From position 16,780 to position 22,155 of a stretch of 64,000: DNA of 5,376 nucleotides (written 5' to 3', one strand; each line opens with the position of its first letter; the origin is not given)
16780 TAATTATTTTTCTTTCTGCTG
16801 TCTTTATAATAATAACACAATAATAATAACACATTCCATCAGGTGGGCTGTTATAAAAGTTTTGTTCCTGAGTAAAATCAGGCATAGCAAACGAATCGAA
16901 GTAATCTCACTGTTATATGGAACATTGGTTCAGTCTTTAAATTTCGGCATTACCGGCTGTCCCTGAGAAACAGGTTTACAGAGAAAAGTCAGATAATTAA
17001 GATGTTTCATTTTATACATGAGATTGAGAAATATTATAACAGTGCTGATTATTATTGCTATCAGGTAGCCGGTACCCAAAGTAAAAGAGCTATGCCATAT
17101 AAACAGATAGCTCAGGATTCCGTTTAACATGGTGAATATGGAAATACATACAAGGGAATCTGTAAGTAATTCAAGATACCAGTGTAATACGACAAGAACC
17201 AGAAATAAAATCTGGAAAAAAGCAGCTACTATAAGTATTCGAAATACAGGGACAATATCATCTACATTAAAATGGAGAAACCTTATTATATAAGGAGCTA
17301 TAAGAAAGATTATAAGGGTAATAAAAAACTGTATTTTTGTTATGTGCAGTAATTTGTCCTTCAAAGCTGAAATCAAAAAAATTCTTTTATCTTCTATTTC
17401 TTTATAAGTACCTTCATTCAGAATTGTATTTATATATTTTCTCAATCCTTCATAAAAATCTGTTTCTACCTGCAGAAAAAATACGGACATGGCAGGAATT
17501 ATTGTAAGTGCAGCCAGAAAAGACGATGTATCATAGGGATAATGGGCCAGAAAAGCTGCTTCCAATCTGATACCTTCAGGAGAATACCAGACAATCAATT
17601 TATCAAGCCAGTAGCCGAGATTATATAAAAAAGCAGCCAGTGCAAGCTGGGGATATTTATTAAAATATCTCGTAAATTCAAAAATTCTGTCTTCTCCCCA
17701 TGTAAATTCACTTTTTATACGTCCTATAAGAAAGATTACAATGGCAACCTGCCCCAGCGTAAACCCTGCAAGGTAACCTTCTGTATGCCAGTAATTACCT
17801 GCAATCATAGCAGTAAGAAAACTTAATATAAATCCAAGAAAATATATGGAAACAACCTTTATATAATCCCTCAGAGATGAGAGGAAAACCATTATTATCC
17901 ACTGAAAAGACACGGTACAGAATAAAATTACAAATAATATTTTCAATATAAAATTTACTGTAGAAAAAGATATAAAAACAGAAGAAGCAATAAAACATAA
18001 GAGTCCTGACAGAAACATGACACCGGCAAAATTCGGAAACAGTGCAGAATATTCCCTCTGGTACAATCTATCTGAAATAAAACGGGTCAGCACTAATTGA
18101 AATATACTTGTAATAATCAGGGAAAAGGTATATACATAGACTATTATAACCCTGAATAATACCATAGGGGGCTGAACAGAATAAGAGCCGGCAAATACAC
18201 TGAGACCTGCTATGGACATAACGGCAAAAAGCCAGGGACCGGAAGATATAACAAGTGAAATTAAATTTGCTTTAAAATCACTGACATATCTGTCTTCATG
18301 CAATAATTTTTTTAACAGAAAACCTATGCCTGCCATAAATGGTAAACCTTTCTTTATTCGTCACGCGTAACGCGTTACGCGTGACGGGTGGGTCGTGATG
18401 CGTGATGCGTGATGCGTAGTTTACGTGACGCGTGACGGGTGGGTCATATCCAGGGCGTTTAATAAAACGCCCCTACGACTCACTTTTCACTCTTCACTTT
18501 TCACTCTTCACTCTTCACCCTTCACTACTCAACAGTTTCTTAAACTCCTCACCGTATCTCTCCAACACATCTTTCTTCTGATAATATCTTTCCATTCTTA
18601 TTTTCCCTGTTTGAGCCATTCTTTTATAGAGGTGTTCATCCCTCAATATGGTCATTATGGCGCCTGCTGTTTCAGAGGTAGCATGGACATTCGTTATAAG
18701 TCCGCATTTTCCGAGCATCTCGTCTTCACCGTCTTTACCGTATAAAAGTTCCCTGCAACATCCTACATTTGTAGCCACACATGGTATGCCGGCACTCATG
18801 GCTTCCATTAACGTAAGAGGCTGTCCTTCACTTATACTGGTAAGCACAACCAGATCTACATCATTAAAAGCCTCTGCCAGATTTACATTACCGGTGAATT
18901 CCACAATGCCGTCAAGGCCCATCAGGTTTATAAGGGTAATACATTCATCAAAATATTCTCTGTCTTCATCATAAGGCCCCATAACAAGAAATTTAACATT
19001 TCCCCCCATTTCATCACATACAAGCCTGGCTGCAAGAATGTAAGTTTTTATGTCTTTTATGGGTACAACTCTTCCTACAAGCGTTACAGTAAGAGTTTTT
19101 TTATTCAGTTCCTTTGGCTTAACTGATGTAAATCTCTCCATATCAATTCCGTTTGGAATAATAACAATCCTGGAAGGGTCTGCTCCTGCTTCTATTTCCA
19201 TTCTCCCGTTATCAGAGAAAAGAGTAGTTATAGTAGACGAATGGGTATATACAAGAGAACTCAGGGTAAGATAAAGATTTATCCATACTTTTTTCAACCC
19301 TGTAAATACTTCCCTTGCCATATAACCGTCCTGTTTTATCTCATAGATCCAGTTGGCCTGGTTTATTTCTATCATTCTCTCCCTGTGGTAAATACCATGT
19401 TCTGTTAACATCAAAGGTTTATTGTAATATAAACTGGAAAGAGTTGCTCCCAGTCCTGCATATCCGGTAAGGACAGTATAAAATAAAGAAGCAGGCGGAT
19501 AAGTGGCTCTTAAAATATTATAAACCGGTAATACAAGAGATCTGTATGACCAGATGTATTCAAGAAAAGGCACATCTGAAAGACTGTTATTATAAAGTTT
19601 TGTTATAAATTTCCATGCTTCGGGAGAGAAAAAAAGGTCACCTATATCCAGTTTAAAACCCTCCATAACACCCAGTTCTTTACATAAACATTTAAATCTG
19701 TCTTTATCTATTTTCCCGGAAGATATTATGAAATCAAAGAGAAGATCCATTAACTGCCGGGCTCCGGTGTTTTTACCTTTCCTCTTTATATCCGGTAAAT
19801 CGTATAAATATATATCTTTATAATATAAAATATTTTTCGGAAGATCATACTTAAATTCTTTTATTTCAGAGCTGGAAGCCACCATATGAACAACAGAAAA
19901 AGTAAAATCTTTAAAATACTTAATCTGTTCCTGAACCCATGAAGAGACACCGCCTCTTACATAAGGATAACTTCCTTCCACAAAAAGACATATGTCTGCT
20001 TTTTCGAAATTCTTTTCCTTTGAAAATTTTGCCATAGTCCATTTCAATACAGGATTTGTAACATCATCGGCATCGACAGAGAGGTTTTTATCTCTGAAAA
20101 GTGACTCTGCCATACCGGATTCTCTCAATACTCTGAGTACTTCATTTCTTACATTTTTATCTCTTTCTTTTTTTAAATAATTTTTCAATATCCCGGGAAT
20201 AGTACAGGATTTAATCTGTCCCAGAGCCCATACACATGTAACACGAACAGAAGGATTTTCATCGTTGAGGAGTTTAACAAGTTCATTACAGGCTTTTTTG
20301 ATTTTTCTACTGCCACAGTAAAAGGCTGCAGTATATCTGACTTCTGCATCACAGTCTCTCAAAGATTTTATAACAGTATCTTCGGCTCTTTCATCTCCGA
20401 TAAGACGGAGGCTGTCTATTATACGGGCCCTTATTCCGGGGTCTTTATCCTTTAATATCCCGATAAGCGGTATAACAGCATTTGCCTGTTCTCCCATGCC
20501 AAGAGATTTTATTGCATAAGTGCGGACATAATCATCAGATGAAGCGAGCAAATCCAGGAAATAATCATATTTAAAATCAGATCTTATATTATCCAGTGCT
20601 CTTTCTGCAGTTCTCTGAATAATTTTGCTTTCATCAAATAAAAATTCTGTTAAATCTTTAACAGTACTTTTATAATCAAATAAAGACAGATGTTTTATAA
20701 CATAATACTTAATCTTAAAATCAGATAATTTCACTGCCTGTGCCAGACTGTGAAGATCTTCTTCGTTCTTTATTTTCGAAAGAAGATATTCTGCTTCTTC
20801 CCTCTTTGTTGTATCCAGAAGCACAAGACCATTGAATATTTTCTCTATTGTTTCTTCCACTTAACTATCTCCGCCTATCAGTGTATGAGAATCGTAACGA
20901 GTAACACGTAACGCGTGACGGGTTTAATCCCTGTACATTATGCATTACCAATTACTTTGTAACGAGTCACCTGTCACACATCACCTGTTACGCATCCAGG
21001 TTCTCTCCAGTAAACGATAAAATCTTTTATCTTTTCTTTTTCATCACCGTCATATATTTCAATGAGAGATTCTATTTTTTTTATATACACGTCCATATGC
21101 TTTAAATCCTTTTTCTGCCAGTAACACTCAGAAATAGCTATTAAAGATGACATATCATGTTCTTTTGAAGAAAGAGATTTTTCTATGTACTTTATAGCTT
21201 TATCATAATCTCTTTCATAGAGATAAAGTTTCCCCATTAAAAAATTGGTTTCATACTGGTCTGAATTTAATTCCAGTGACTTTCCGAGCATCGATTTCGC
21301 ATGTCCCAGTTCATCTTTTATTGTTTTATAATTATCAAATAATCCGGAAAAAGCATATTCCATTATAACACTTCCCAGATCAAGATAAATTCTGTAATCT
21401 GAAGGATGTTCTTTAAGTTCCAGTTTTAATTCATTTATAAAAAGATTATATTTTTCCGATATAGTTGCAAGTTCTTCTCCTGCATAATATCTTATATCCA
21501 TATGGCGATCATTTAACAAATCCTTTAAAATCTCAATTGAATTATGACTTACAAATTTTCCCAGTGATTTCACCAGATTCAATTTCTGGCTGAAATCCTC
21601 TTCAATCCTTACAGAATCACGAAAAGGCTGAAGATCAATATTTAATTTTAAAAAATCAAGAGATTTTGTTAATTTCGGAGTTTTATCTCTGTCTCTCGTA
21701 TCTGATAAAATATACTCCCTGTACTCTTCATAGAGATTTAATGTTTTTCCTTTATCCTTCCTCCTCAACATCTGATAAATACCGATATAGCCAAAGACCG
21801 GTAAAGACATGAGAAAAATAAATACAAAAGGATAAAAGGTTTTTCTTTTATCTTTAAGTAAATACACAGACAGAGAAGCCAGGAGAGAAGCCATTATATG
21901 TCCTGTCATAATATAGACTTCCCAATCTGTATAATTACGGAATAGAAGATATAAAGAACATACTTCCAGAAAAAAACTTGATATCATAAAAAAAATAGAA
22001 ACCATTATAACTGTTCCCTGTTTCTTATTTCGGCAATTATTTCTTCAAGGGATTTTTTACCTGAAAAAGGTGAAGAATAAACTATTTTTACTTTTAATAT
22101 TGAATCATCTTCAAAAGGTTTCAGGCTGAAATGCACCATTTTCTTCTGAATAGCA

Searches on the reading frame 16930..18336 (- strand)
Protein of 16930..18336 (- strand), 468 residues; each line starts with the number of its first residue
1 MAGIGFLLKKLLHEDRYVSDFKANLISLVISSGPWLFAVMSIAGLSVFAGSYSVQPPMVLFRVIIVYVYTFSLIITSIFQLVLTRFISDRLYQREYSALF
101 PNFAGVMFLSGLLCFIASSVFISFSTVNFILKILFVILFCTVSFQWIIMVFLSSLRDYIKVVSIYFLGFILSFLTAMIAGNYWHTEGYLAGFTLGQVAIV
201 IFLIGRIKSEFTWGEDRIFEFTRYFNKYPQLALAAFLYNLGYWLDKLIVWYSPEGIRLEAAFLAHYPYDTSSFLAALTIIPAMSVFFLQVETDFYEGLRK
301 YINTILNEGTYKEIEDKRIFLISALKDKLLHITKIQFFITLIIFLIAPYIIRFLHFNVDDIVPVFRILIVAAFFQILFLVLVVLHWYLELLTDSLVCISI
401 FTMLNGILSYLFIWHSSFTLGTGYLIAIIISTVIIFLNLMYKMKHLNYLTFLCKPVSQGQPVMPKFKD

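Call 6: search_protein_families(library=pfam, proteins=[window:16930-18336:-])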
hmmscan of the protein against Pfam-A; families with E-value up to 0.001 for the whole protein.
window:16930-18336:- (468 aa): 1 family
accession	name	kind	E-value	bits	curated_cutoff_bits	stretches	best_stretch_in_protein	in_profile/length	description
PF16933.10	PelG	-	1.3e-116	390.7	29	1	1-451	1-452/452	Putative exopolysaccharide Exporter (EPS-E)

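Call 8: find_related_loci(query=window:16930-18336:-, collection=genome_contigs, flank=10000)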
Query window:16930-18336:- (468 aa) in genome_contigs; peptide patterns used: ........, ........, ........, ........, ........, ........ (x = any residue, [..] = any of these).
45 stretches matched a pattern; 4 encode a relative of the query (tblastn E <= 1e-3); 4 distinct loci.
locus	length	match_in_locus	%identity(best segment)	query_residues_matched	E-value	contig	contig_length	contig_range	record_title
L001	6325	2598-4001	99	1-468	0e+0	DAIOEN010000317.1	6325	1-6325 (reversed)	MAG TPA_asm: Vulcanimicrobiota bacterium isolate CTOTU7676 NODE_19236_length_6325_cov_19.251515, whole genome shotgun se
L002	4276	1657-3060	97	1-468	0e+0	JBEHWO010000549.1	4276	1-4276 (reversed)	MAG: Vulcanimicrobiota bacterium isolate ER2 k141_320822_length_4276_cov_9.0000, whole genome shotgun sequence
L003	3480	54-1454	89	1-467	0e+0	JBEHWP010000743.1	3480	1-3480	MAG: Vulcanimicrobiota bacterium isolate ER1 k141_296454_length_3480_cov_6.0000, whole genome shotgun sequence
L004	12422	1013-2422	55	1-467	4e-167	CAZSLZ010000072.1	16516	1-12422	MAG TPA_asm: uncultured bacterium isolate SRP252850_co1_383 genome assembly, contig: NODE_6450_length_16516_cov_5.234068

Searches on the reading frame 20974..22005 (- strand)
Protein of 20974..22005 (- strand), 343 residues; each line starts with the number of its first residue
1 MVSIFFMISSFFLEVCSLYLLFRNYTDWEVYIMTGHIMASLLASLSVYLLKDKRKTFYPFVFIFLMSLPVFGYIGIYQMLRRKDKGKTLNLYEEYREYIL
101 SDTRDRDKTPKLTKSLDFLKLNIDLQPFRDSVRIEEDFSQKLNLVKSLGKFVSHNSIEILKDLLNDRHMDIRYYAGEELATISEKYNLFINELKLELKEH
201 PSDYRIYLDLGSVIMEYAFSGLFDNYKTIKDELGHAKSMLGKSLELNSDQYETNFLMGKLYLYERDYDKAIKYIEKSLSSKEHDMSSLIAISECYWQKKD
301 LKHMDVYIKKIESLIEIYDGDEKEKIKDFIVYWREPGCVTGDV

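Call 53: search_protein_families(library=pfam, proteins=[window:20974-22005:-], max_evalue=0.00001)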
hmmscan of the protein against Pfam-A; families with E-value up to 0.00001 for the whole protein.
window:20974-22005:- (343 aa): 1 family
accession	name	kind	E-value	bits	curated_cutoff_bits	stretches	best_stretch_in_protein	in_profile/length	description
PF13181.12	TPR_8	-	4.1e-07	30.1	25.7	0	252-282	2-32/34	Tetratricopeptide repeat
